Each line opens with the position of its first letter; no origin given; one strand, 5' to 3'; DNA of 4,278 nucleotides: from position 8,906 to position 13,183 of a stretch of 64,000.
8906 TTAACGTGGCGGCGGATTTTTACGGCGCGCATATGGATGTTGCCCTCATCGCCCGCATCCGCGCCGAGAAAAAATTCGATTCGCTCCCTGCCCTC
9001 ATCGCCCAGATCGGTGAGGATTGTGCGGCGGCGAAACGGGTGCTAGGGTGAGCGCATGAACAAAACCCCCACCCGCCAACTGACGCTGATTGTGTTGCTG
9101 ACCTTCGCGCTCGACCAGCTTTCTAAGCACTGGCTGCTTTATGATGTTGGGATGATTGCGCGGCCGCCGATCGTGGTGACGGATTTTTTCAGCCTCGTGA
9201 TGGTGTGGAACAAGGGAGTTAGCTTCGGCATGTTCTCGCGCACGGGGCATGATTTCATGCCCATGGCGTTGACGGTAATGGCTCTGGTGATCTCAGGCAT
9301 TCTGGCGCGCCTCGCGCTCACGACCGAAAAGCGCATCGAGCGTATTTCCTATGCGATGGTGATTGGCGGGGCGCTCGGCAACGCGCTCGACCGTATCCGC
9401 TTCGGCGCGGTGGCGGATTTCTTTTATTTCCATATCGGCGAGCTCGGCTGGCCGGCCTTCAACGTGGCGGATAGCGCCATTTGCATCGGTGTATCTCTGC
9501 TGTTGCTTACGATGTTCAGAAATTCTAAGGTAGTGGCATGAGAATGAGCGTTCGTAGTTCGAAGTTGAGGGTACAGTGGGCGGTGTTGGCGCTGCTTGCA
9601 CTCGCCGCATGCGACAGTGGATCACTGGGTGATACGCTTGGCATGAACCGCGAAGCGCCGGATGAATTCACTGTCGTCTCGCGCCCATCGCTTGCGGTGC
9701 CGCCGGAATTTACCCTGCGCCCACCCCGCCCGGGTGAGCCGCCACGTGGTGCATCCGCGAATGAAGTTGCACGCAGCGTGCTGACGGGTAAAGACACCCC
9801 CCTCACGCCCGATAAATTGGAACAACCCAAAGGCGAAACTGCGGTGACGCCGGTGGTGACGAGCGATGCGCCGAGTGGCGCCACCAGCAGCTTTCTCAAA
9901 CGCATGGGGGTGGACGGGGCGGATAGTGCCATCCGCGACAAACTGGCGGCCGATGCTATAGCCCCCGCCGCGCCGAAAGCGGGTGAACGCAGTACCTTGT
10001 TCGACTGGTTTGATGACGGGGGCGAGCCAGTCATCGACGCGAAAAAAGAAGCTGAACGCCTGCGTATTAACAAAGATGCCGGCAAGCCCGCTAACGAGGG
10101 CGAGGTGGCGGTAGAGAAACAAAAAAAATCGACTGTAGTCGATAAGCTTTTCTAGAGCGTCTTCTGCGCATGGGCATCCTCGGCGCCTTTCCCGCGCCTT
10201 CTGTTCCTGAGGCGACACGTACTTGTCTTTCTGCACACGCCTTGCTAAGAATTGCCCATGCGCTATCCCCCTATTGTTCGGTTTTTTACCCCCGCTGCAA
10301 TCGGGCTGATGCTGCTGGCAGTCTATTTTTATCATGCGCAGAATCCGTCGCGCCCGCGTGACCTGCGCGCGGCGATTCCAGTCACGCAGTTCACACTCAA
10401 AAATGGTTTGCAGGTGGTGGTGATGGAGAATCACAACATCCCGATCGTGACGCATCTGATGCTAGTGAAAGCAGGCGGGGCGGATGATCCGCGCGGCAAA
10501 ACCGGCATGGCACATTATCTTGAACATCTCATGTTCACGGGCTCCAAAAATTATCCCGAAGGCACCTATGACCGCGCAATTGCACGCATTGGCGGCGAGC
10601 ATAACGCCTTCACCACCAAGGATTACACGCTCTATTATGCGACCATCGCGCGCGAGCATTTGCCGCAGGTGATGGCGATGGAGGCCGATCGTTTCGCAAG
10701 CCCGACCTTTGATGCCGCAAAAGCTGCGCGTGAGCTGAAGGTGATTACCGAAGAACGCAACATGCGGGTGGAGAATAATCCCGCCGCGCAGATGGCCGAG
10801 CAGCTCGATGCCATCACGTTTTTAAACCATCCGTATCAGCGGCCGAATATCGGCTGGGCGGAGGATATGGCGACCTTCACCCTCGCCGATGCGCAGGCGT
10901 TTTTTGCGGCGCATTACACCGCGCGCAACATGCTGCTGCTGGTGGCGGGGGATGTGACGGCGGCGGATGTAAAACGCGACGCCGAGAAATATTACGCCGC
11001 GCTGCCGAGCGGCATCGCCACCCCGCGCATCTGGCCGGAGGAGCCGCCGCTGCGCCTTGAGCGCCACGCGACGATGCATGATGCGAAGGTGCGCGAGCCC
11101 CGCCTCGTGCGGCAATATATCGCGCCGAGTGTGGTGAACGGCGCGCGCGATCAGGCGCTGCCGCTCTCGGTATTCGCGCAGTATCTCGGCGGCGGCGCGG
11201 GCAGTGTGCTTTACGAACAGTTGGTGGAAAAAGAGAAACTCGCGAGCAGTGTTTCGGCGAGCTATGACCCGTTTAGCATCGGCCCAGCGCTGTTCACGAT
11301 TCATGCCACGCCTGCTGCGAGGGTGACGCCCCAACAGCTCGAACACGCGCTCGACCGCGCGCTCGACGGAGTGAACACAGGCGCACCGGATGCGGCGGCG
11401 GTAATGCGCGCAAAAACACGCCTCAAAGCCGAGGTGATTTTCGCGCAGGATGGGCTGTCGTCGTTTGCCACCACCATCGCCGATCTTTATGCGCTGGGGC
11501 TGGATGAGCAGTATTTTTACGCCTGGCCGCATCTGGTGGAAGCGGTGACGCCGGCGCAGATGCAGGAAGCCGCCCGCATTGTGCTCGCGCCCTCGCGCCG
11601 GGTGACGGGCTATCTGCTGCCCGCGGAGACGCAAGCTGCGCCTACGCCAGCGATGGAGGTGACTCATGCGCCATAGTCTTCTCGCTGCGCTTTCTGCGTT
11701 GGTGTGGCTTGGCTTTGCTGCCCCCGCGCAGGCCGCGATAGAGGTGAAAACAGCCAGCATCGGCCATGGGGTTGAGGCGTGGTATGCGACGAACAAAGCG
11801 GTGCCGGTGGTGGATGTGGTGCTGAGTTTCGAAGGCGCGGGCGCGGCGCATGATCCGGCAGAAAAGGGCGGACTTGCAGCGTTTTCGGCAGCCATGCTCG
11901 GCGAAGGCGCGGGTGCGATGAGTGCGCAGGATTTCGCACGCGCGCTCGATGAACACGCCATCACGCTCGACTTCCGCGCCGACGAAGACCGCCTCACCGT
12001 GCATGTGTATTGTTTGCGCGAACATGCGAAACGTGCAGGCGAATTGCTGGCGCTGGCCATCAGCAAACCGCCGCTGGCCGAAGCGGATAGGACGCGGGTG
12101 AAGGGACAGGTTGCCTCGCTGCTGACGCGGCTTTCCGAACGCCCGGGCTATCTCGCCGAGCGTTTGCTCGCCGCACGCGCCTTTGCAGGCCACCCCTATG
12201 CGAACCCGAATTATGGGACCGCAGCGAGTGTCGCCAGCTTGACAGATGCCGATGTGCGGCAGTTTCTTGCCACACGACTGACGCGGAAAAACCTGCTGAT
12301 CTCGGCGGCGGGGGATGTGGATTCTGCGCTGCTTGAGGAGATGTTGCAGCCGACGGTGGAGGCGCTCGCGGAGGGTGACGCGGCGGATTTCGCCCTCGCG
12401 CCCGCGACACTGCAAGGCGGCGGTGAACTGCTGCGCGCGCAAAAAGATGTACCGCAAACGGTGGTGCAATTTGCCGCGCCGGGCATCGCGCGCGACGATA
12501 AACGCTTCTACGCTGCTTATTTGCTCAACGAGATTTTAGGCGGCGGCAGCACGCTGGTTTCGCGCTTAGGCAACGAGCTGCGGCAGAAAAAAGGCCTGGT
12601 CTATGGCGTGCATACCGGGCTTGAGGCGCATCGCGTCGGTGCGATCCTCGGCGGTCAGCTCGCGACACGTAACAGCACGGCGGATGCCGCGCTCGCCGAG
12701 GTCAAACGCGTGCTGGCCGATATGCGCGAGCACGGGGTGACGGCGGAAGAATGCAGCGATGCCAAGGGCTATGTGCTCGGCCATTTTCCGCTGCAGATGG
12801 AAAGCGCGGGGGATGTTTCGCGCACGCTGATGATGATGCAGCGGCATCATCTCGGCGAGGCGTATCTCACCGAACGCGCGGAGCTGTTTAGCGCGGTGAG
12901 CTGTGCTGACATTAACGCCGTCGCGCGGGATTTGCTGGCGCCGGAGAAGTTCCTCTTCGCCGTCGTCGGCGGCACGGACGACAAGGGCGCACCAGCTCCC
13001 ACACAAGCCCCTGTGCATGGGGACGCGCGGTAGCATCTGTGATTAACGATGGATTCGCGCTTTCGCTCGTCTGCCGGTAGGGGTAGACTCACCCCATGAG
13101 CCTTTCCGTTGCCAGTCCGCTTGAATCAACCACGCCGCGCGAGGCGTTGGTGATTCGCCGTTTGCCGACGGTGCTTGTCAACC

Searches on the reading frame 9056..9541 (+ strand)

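Call 22: search_protein_families(library=pfam, max_evalue=0.001, proteins=[window:9056-9541:+])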
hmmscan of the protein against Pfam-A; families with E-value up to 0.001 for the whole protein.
window:9056-9541:+ (161 aa): 1 family
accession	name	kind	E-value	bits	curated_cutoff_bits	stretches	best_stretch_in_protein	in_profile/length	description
PF01252.23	Peptidase_A8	-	3.2e-37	128.3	25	1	12-154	1-141/142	Signal peptidase (SPase) II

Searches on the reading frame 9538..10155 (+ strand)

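Call 22: search_protein_families(library=pfam, max_evalue=0.001, proteins=[window:9538-10155:+])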
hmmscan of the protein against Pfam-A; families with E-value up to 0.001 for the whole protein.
window:9538-10155:+ (205 aa): 1 family
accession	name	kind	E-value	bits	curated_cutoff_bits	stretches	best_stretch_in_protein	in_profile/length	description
PF11233.13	DUF3035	-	5.5e-17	62.8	23.2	1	33-181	3-139/141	Protein of unknown function (DUF3035)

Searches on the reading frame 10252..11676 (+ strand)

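Call 22: search_protein_families(library=pfam, max_evalue=0.001, proteins=[window:10252-11676:+])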
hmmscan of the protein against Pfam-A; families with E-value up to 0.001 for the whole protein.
window:10252-11676:+ (474 aa): 2 families
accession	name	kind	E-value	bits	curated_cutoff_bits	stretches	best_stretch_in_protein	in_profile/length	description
PF00675.25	Peptidase_M16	-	6.1e-30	104.5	22.3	1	55-198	2-144/149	Insulinase (Peptidase family M16)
PF05193.26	Peptidase_M16_C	-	3.1e-24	86.3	23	1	209-391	2-181/181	Peptidase M16 inactive domain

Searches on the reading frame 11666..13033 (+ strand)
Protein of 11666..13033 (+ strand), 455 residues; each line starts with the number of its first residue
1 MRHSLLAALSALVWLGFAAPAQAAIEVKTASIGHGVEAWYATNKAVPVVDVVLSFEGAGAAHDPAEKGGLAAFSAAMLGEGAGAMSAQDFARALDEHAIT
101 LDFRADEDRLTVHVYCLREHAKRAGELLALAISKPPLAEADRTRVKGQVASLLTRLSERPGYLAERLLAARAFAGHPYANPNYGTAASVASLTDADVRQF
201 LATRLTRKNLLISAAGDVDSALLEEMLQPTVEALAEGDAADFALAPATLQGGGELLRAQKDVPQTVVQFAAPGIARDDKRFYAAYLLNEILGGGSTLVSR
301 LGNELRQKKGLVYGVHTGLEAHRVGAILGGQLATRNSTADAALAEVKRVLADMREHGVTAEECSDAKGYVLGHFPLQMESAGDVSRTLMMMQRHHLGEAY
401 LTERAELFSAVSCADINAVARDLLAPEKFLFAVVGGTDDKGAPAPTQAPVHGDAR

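Call 22: search_protein_families(library=pfam, max_evalue=0.001, proteins=[window:11666-13033:+])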
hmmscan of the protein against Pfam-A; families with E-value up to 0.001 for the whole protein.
window:11666-13033:+ (455 aa): 2 families
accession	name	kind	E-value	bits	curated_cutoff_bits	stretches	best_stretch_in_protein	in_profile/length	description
PF05193.26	Peptidase_M16_C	-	1.4e-22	80.8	23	1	191-367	1-178/181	Peptidase M16 inactive domain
PF00675.25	Peptidase_M16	-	5.3e-07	30.1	22.3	1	57-185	20-148/149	Insulinase (Peptidase family M16)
